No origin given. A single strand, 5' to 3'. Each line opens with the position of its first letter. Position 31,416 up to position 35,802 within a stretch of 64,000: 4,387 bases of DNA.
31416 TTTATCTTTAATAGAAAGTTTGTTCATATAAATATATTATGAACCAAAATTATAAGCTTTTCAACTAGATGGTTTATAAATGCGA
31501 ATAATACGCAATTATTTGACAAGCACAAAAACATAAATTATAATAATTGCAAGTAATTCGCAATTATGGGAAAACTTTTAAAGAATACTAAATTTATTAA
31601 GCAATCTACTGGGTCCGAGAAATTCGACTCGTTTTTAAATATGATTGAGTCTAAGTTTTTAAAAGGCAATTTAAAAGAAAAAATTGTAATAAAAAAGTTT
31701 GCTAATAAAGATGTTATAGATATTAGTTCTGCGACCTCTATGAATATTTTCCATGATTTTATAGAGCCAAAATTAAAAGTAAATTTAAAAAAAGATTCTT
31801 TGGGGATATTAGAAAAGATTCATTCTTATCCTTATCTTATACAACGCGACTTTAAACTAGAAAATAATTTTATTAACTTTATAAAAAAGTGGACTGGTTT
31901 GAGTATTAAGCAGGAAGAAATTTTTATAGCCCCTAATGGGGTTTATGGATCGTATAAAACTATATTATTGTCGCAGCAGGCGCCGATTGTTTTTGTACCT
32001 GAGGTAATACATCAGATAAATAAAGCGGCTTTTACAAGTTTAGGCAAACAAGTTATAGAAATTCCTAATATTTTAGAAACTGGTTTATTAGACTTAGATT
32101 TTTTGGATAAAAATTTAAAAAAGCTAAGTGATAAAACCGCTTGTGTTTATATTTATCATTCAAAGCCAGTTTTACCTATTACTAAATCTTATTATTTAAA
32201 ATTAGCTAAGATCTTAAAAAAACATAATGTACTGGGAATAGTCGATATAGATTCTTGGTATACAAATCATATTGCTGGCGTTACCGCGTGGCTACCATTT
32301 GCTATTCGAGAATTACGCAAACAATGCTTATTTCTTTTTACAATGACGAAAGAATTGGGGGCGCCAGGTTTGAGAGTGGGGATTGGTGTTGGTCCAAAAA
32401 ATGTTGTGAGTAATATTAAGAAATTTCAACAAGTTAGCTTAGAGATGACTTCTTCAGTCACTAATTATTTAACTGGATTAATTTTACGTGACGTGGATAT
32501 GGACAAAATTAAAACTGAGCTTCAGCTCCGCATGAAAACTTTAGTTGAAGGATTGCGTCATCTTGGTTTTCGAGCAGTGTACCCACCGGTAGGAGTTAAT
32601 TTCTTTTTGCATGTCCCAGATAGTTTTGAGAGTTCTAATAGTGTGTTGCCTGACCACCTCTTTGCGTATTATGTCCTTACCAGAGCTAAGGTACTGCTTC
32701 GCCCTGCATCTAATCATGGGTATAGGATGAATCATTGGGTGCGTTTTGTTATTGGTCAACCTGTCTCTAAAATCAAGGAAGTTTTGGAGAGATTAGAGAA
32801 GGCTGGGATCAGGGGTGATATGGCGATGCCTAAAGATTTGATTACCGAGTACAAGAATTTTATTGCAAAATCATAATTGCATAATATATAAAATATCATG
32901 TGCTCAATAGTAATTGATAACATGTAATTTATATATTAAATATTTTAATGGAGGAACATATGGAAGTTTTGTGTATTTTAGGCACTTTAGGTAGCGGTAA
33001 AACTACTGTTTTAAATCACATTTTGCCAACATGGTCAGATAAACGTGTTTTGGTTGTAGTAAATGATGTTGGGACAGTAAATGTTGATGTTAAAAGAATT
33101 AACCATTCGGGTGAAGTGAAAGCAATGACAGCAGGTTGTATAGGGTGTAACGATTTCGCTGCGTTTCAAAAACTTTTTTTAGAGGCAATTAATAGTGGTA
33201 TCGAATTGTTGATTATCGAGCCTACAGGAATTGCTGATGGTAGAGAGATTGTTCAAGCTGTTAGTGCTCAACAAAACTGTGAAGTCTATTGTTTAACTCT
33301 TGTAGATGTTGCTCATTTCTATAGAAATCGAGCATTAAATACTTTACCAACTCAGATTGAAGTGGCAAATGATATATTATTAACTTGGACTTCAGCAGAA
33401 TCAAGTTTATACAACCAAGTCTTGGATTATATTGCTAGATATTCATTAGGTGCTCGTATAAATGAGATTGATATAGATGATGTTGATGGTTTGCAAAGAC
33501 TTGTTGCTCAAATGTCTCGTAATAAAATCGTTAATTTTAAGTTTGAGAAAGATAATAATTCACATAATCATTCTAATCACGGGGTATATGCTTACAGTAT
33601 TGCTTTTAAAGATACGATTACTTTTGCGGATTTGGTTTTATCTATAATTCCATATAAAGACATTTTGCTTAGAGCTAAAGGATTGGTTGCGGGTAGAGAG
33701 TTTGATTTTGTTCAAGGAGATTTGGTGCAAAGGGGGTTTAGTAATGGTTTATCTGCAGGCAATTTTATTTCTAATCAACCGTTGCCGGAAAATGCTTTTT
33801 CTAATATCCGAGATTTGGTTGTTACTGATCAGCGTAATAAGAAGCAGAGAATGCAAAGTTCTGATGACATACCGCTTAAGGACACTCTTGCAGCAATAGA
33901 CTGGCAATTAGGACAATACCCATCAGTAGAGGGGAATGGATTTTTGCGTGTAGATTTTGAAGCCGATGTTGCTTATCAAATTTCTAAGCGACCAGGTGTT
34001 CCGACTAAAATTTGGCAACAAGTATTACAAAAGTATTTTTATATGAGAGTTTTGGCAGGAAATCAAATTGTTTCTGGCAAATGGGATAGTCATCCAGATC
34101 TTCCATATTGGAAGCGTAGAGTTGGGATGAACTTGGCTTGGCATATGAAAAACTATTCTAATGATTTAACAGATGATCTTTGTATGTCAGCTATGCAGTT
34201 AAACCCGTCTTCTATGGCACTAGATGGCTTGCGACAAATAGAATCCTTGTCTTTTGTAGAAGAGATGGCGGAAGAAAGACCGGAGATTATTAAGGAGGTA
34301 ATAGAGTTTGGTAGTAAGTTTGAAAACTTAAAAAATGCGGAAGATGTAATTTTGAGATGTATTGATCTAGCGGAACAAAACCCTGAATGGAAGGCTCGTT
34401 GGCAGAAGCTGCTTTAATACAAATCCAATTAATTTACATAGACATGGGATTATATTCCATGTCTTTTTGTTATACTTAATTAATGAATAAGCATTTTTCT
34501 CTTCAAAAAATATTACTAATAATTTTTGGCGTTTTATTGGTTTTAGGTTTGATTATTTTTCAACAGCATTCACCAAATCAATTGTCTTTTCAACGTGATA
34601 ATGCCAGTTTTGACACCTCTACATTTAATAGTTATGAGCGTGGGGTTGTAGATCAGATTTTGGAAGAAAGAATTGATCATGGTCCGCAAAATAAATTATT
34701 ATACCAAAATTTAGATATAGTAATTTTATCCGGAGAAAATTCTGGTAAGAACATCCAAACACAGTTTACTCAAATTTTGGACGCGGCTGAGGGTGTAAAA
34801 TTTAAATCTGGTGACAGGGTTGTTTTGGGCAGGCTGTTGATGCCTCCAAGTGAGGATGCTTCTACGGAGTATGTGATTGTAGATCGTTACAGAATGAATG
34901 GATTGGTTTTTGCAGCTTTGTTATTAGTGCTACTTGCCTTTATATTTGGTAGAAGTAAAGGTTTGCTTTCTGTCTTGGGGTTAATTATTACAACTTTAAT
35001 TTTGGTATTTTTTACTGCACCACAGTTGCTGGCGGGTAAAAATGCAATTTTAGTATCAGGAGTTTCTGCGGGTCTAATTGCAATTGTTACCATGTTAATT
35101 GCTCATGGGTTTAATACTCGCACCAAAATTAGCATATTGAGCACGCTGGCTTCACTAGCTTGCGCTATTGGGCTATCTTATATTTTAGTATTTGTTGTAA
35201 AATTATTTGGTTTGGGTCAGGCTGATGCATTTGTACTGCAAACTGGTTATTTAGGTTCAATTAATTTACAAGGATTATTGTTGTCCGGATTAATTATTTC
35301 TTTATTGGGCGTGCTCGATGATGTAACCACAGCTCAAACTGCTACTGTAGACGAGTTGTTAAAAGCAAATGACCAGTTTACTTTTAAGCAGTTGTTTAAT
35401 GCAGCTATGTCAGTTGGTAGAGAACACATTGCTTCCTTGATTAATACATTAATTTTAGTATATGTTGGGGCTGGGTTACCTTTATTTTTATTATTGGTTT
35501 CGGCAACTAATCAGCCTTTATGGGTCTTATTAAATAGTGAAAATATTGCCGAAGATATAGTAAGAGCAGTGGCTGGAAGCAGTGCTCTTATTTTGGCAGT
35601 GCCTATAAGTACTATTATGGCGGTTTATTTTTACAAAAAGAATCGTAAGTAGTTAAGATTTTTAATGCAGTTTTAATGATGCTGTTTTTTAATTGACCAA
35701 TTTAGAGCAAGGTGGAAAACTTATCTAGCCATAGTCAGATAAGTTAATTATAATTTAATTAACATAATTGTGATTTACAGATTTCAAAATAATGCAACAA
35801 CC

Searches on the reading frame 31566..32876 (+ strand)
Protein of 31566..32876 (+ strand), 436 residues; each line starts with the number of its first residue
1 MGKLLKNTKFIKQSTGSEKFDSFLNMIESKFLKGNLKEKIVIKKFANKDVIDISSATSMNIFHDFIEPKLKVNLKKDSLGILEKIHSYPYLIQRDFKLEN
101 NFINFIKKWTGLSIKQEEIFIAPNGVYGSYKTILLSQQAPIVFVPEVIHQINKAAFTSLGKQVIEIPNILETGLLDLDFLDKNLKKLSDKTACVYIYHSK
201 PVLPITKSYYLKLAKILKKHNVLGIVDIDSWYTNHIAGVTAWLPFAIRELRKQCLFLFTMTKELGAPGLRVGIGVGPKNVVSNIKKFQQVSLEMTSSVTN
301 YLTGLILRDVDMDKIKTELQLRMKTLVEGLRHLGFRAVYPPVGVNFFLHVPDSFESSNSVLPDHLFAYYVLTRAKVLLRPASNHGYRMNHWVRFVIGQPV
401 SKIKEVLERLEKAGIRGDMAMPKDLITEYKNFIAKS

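Call 88: search_protein_families(library=pfam, proteins=[window:31566-32876:+], max_evalue=0.00001)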
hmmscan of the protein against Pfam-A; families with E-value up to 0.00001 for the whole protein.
window:31566-32876:+ (436 aa): 1 family
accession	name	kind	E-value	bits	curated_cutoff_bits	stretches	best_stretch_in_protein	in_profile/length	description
PF00155.27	Aminotran_1_2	-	1.3e-16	61.2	19.7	1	97-410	46-361/361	Aminotransferase class I and II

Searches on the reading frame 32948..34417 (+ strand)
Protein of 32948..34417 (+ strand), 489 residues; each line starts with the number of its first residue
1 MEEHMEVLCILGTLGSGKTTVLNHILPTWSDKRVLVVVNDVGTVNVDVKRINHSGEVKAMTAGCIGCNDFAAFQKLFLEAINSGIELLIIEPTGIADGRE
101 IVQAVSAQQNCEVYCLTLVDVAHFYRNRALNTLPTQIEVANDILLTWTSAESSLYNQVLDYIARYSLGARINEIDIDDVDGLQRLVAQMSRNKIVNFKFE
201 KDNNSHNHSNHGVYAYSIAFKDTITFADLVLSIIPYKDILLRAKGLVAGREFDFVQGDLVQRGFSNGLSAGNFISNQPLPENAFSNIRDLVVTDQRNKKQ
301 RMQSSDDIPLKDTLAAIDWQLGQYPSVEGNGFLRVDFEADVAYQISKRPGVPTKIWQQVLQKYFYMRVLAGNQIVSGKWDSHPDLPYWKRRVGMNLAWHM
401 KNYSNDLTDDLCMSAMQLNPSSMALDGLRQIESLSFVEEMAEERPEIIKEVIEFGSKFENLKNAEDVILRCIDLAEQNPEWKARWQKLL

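Call 88: search_protein_families(library=pfam, proteins=[window:32948-34417:+], max_evalue=0.00001)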
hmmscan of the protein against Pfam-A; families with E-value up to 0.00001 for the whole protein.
window:32948-34417:+ (489 aa): 1 family
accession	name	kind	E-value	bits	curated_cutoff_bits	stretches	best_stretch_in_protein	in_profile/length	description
PF02492.25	cobW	-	6.3e-23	81.7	20.7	1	7-148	2-153/180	CobW/HypB/UreG, nucleotide-binding domain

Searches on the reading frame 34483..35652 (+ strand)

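Call 88: search_protein_families(library=pfam, proteins=[window:34483-35652:+], max_evalue=0.00001)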
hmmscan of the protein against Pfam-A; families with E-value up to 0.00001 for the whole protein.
window:34483-35652:+ (389 aa): 1 family
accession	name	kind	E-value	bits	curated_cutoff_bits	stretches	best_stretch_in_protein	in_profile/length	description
PF07907.16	YibE_F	-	1.2e-58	199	27.2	1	142-381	2-240/241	YibE/F-like protein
